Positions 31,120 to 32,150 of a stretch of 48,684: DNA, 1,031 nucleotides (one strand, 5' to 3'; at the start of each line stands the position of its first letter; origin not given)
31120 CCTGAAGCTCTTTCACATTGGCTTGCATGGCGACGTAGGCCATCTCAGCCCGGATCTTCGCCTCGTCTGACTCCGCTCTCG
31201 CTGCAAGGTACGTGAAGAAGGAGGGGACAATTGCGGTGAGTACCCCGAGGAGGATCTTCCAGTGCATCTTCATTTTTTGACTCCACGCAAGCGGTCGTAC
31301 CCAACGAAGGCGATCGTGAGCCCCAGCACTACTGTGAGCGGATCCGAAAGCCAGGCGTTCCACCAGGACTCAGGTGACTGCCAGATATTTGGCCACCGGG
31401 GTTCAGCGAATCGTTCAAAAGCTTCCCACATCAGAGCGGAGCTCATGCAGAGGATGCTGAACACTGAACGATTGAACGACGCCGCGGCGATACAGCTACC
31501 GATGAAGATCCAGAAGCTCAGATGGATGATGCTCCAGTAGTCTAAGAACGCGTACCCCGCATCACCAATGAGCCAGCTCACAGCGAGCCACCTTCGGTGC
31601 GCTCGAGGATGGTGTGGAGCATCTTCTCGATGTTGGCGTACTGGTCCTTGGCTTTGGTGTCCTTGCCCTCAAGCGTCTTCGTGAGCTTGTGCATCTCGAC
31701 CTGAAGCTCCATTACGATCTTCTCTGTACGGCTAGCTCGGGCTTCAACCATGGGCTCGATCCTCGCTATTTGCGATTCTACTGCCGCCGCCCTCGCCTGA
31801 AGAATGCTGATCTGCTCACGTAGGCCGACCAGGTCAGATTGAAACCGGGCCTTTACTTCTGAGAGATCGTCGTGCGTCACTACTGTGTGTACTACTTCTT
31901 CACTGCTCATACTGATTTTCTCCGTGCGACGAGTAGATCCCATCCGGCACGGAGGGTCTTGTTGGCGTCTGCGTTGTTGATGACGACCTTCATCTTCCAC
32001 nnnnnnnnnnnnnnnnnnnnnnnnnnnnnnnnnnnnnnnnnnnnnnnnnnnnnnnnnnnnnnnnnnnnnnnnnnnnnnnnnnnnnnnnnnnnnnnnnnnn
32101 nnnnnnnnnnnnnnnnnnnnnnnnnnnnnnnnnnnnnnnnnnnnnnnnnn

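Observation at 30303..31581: Lysis-like cassette (3-TM holin-like, TM+coiled-coil spanin-like, Cys/His peptidase-like) embedded in the tail-gene block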

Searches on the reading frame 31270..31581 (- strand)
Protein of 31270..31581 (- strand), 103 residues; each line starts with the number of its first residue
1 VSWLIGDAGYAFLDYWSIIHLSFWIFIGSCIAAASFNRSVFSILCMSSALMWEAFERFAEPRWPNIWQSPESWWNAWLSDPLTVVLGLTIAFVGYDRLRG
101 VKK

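Call 7: search_protein_families(library=pfam, proteins=[window:31270-31581:-], max_evalue=1)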
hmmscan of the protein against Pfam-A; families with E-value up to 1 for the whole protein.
window:31270-31581:- (103 aa): 0 families

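Call 8: search_protein_families(library=phrogs, proteins=[window:31270-31581:-], max_evalue=0.1)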
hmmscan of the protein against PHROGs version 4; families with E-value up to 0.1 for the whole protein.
window:31270-31581:- (103 aa): 0 families

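Call 24: find_homologous_proteins(query=window:31270-31581:-, max_evalue=0.01)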
Query window:31270-31581:- (103 aa): 19 proteins with E <= 0.01 among 23 candidates.
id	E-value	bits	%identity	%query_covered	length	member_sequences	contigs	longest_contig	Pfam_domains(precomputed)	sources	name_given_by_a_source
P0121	4.2e-59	215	92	100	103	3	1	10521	-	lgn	-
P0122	9.0e-48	179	73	100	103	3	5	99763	-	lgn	-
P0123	4.2e-47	177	73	100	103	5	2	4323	-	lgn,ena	-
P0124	2.3e-46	174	75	100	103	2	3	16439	-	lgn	-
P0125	4.7e-46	173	72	100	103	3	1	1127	-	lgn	-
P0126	3.8e-44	167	71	100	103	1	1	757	-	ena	-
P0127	4.9e-44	167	71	100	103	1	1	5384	-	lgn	-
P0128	2.4e-42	161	68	99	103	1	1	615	-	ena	-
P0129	4.5e-41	157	64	100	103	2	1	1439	-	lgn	-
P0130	1.8e-37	146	63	100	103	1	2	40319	-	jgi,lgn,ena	-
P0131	1.6e-34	136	63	100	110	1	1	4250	-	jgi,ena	-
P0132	3.8e-29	119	53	97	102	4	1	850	-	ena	-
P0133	2.4e-28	116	52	94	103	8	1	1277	-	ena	-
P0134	2.0e-26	110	53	93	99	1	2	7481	-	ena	-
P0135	8.0e-26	108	53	96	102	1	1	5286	-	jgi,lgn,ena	-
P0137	2.7e-25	106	49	94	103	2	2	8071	-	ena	-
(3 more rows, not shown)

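Call 47: predict_structure(alignment_id=A3)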
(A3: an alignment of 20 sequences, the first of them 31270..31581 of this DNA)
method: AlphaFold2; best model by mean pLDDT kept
length: 103 residues; sequences in the alignment: 20
mean_pLDDT: 86.9   pTM: 0.77
mean pLDDT of the five models: 86.9, 85.7, 85.4, 85.1, 81.1
residues with pLDDT >= 90: 48; 70-90: 48; 50-70: 6; < 50: 1
segments of 3 or more residues with pLDDT < 50: none
pLDDT, mean of each block of 10 residues (from residue 1): 73 87 97 96 97 87 80 81 96 85 54
secondary structure, 60 per line:
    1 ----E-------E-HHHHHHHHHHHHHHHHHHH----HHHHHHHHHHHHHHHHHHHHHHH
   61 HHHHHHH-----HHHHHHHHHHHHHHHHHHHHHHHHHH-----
elements in order: H15-33 H38-67 H73-98

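Call 48: search_protein_representatives(alignment_id=A3)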
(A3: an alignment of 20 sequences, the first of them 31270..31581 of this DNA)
Query: 20 sequences, 103 profile positions. Proteins with E-value up to 0.001 (for the whole library): 119; up to 1e-10: 47; up to 1e-30: 2. The best 119 are listed.
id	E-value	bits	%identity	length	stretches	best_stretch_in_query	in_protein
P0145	1.7e-34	134.0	-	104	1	1-98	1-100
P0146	1.4e-32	127.9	-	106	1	1-98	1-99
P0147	9.2e-30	118.8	-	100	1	1-100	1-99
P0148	2.9e-29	117.2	-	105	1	1-99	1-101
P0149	3.8e-29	116.9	-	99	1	3-95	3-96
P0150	2.6e-26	107.7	-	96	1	7-100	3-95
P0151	6.7e-26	106.4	-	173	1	3-99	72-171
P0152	3.5e-25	104.1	-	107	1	6-102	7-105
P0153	8.3e-25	102.9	-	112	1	1-99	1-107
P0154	1.6e-24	102.0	-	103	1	9-98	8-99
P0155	2.1e-22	95.2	-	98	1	4-97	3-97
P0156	8.2e-22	93.3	-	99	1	1-94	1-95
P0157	1.1e-21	92.9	-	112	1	6-100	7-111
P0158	1.1e-20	89.7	-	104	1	7-93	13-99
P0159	3.9e-19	84.7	-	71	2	51-99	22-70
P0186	2.8e-11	59.5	-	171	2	6-90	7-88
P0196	3.7e-09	52.7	-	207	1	4-100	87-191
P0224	7.6e-06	42.0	-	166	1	4-94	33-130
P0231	1.8e-05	40.8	-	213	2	11-92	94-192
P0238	1.0e-04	38.4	-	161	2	4-99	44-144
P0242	1.7e-04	37.7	-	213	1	4-92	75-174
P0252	3.7e-04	36.6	-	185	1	5-87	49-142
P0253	3.8e-04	36.6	-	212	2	11-58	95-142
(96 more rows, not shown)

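Call 50: search_protein_families(library=pfam, alignment_id=A5, max_evalue=0.1)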
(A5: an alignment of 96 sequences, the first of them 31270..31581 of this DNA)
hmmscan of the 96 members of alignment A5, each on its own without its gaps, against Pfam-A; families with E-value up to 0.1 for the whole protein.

A. member 1, window:31270-31581:- (103 aa): 0 families

B. families by the number of members that match (of 96 scanned): 33 families (the first 25 are shown)
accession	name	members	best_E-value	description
PF03034.20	PSS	14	3.3e-07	Phosphatidyl serine synthase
PF10755.14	DUF2585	8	0.00029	Protein of unknown function (DUF2585)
PF13084.11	DUF3943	2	0.002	Domain of unknown function (DUF3943)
PF13493.11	DUF4118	2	0.022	Domain of unknown function (DUF4118)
PF11990.13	DUF3487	1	0.00054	Protein of unknown function (DUF3487)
PF02674.22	Colicin_V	1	0.0043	Colicin V production protein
PF07444.16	Ycf66_N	1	0.01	Ycf66 protein N-terminus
PF05145.17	AbrB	1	0.012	Transition state regulatory protein AbrB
PF11660.13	DUF3262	1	0.012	Protein of unknown function (DUF3262)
PF06912.16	DUF1275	1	0.018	Protein of unknown function (DUF1275)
PF04749.22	PLAC8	1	0.02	PLAC8 family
PF09900.14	DUF2127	1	0.02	Predicted membrane protein (DUF2127)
PF09997.14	DUF2238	1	0.021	Predicted membrane protein (DUF2238)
PF04892.17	VanZ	1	0.026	VanZ like family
PF03094.20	Mlo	1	0.027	Mlo family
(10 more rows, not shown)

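Call 51: search_solved_structures(query=A5, max_evalue=10, show_alignments=3)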
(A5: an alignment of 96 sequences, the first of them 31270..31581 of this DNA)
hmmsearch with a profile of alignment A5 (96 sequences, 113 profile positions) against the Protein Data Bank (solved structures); distinct sequences matched with E-value up to 10: 5.
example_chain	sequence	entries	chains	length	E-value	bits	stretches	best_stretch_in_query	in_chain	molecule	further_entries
9n0x_A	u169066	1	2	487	0.00012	24.8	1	34-103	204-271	Phosphatidylserine synthase 2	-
9b4e_A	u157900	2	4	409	0.0012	21.6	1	22-102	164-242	Phosphatidylserine synthase 1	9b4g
9kqf_A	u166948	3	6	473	0.0017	21.2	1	22-102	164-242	Phosphatidylserine synthase 1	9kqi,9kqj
9b4f_A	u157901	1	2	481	0.017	17.9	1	22-102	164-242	Phosphatidylserine synthase 1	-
8elf_A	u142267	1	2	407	1.2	12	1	52-84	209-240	Uncharacterized protein At1g26090, chloroplastic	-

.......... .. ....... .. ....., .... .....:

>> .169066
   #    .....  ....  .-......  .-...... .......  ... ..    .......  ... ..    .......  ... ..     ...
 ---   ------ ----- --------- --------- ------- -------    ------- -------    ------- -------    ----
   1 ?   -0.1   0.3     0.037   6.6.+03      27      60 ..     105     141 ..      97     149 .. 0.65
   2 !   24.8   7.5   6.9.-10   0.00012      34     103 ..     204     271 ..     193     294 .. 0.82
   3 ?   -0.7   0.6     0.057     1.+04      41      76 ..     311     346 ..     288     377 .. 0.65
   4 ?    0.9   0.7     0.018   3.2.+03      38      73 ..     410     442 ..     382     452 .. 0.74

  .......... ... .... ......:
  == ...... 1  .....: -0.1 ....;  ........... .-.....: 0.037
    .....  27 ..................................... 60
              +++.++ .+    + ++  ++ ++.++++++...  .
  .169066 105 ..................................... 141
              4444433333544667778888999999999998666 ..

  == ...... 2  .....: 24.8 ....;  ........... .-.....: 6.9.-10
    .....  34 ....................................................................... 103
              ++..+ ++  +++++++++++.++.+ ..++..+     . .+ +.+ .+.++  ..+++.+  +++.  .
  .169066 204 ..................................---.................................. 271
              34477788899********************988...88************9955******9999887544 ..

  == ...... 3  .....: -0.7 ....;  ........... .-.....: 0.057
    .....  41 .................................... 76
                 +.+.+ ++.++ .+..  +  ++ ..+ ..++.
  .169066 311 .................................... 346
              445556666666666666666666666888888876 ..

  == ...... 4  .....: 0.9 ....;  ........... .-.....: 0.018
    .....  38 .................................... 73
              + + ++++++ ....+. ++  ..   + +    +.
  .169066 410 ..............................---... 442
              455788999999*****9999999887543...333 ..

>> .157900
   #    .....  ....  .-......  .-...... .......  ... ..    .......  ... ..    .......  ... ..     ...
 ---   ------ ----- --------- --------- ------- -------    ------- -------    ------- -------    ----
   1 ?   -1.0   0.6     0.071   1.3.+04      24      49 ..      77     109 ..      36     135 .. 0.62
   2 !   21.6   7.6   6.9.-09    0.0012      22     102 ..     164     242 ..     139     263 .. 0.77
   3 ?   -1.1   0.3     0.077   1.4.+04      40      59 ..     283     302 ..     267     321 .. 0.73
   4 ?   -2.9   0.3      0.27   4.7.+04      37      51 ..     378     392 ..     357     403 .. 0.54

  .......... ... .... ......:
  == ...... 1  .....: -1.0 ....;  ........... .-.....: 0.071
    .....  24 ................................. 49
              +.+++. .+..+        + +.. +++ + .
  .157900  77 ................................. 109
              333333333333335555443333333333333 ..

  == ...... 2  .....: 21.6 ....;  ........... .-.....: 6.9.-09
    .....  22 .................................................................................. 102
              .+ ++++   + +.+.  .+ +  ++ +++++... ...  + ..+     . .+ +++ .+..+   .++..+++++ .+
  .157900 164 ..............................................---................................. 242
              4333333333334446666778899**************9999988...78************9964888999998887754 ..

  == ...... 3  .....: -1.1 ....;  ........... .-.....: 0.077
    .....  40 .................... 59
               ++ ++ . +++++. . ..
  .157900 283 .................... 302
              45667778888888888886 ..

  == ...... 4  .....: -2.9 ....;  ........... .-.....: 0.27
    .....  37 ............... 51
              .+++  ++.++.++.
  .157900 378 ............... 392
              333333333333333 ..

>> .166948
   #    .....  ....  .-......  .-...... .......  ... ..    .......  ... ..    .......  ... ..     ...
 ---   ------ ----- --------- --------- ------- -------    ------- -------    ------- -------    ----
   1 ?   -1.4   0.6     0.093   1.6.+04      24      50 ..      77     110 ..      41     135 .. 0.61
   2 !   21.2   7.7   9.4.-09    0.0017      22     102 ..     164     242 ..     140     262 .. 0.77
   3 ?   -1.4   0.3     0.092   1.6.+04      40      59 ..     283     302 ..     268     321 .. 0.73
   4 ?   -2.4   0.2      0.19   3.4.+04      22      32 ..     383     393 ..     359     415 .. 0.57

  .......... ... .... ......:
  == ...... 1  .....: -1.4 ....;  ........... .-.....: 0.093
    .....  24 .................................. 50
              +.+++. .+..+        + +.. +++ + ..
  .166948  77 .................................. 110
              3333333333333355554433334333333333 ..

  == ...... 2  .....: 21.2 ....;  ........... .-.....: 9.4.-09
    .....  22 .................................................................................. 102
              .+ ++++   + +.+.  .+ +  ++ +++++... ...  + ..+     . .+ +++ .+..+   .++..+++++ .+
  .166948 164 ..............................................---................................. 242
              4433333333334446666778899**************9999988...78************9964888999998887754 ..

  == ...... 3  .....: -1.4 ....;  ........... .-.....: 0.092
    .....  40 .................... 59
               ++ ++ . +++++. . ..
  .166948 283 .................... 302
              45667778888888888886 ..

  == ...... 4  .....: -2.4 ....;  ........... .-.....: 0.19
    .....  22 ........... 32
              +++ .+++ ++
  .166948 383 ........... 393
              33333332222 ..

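Call 65: find_encoding_contigs(protein=P0130, flank=6000, max_places=2)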
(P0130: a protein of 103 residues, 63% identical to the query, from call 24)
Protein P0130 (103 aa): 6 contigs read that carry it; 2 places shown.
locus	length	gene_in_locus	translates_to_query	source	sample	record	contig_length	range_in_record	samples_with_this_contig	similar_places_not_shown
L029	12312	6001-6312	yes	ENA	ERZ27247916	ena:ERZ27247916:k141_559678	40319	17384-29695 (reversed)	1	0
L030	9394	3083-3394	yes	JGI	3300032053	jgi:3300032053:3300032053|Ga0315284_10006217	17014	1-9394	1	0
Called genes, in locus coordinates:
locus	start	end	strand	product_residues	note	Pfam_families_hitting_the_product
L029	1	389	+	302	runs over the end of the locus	-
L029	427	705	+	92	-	-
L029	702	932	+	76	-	PF18903:DUF5659 (weak)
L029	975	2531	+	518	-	-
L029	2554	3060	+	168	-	-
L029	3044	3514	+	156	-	-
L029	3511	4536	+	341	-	-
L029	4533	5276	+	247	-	-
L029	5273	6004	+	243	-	-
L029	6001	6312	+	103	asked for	-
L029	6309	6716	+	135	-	-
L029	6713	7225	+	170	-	-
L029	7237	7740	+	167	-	-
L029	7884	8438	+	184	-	-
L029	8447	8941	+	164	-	-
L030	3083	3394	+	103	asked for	-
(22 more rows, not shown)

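Call 66: find_encoding_contigs(protein=P0137, flank=6000, max_places=2)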
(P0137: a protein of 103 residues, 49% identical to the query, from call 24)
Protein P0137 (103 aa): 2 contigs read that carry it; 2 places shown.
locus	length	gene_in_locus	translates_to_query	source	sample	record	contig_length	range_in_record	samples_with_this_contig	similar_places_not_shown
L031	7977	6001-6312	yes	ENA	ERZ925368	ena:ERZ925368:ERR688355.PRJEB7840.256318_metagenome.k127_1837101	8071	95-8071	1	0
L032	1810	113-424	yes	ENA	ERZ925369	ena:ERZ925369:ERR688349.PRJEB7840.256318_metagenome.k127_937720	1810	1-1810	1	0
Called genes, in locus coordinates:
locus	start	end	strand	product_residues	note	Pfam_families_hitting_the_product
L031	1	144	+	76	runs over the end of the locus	-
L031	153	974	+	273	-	-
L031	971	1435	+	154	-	-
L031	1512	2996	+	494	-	-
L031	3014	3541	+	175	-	-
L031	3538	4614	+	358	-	-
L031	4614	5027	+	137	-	-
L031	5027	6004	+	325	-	-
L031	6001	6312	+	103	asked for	-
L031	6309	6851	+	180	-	-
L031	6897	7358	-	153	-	-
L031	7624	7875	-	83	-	-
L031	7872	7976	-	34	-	?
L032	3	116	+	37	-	?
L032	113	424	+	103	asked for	-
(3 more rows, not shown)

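Call 82: search_dna_similar(query=window:31270-31581:-, collection=phages, mode=protein, max_evalue=0.01, max_rows=25)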
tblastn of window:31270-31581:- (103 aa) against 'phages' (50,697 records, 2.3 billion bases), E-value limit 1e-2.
No match.

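Call 84: search_protein_families(library=pfam, proteins=[P0196, P0242, P0252, P0224, P0238, P0145, P0151, P0186, P0231, P0253], max_evalue=0.1)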
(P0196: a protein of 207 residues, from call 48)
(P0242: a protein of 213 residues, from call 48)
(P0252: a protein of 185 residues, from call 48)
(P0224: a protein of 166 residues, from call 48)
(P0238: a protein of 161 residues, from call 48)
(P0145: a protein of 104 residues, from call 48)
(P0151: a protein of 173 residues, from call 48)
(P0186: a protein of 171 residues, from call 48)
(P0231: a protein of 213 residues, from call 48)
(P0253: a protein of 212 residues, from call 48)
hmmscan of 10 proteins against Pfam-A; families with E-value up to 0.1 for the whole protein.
P0196 (207 aa): 3 families
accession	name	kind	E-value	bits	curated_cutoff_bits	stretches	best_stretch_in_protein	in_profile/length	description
PF13301.11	DUF4079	-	0.031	14.9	31.4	1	21-141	28-131/141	Protein of unknown function (DUF4079)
PF17468.7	GP52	-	0.076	13.6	25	0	76-119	15-55/61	Phage gene product 52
PF03647.18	Tmemb_14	-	0.098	13.8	24.8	0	173-188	7-22/92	Transmembrane proteins 14C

P0242 (213 aa): 0 families

P0252 (185 aa): 0 families

P0224 (166 aa): 0 families

P0238 (161 aa): 1 family
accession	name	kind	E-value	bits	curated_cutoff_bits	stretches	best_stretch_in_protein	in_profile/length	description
PF03094.20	Mlo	-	0.027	13.3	24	1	61-107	280-326/483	Mlo family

P0145 (104 aa): 1 family
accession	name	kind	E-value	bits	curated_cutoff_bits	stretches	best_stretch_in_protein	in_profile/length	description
PF03034.20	PSS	-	0.0059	16.7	25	1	21-95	67-134/273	Phosphatidyl serine synthase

P0151 (173 aa): 0 families

P0186 (171 aa): 0 families

P0231 (213 aa): 1 family
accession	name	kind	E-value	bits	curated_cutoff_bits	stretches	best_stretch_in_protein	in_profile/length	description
PF11660.13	DUF3262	-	0.012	16.3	27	1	135-160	22-47/76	Protein of unknown function (DUF3262)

P0253 (212 aa): 1 family
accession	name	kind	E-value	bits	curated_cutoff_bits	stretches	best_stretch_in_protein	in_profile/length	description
PF10755.14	DUF2585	-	0.00034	20.9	25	1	3-55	30-84/164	Protein of unknown function (DUF2585)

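Call 87: find_related_loci(query=A3, collection=metagenome_contigs, flank=3000)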
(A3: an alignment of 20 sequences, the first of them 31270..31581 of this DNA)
Query A3 (103 aa) in metagenome_contigs; peptide patterns used: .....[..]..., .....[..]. (x = any residue, [..] = any of these).
241 stretches matched a pattern; 68 encode a relative of the query (tblastn E <= 1e-3); 68 distinct loci.
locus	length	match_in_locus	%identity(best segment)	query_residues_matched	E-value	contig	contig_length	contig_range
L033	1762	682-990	99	1-103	2e-67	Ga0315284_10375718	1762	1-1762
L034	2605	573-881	72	1-103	1e-50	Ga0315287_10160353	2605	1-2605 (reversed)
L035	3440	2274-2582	71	1-103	2e-50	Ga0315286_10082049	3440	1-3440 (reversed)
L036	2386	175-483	71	1-103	7e-49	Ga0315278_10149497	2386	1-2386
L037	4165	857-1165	68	1-103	1e-48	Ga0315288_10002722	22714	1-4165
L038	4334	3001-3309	68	1-103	4e-48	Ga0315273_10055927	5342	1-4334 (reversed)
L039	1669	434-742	63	1-103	3e-44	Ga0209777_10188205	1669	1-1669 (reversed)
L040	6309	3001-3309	63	1-103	2e-41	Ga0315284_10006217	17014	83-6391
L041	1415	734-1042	63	1-103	2e-39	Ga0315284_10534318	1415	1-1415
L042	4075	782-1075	51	2-99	6e-32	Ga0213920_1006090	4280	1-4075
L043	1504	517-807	52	1-97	7e-32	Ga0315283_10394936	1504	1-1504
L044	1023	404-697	54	1-99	3e-32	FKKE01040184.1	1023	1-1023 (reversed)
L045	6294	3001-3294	51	1-99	5e-31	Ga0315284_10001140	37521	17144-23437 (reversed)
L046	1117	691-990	53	1-99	7e-32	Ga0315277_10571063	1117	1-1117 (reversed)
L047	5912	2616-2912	53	1-99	1e-30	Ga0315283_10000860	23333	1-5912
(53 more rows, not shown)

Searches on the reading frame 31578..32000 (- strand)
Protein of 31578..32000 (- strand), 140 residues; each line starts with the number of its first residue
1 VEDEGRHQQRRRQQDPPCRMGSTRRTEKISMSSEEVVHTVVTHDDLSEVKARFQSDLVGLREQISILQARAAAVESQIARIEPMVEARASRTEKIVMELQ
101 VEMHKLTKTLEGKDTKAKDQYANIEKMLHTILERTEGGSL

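Call 7: search_protein_families(library=pfam, proteins=[window:31578-32000:-], max_evalue=1)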
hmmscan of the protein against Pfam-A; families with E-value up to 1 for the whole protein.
window:31578-32000:- (140 aa): 11 families
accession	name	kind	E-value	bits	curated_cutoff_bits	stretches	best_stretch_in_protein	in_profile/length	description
PF14643.11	DUF4455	-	0.0041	16.2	30.4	1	44-132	288-378/469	Domain of unknown function (DUF4455)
PF24276.1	DUF7469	-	0.022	14.7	27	1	51-128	121-199/220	Family of unknown function (DUF7469)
PF14942.11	Muted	-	0.023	15.4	26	1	42-127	63-145/146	Organelle biogenesis, Muted-like protein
PF06818.20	Fez1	-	0.067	14.1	34.4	1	20-124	59-159/199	Fez1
PF15679.10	DUF4665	-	0.069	14.2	27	1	68-120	26-78/99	Domain of unknown function (DUF4665)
PF09351.15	DUF1993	-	0.075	13.5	23.4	1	48-125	37-111/161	Domain of unknown function (DUF1993)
PF10506.14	USHBP1_PDZ-bd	-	0.088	13.4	24.5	1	67-99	2-34/65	Harmonin-binding protein USHBP1, PDZ-binding domain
PF01519.22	DUF16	-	0.12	13.3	40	1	39-131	18-95/104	Protein of unknown function DUF16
PF24850.1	CC_BshC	-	0.13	12.6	27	1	28-129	21-116/159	Bacillithiol biosynthesis BshC, C-terminal coiled-coil domain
PF08287.16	DASH_Spc19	-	0.13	12.6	26.3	1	72-120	52-100/155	Spc19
PF16523.10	betaPIX_CC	-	0.16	12.3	26.8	1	96-134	41-79/85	betaPIX coiled coil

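Call 8: search_protein_families(library=phrogs, proteins=[window:31578-32000:-], max_evalue=0.1)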
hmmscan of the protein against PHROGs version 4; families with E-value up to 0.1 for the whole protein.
window:31578-32000:- (140 aa): 4 families
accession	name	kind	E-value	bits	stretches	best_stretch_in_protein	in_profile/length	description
phrog_937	-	other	0.016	16.5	1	69-131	11-74/115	hemolysin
phrog_739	-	lysis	0.04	15.1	1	51-115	30-94/122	Rz-like spanin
phrog_25912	-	unknown function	0.053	14.8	1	43-117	33-106/118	-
phrog_1660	-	head and packaging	0.089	12.7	1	38-127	54-150/405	PmgS-like head morphogenesis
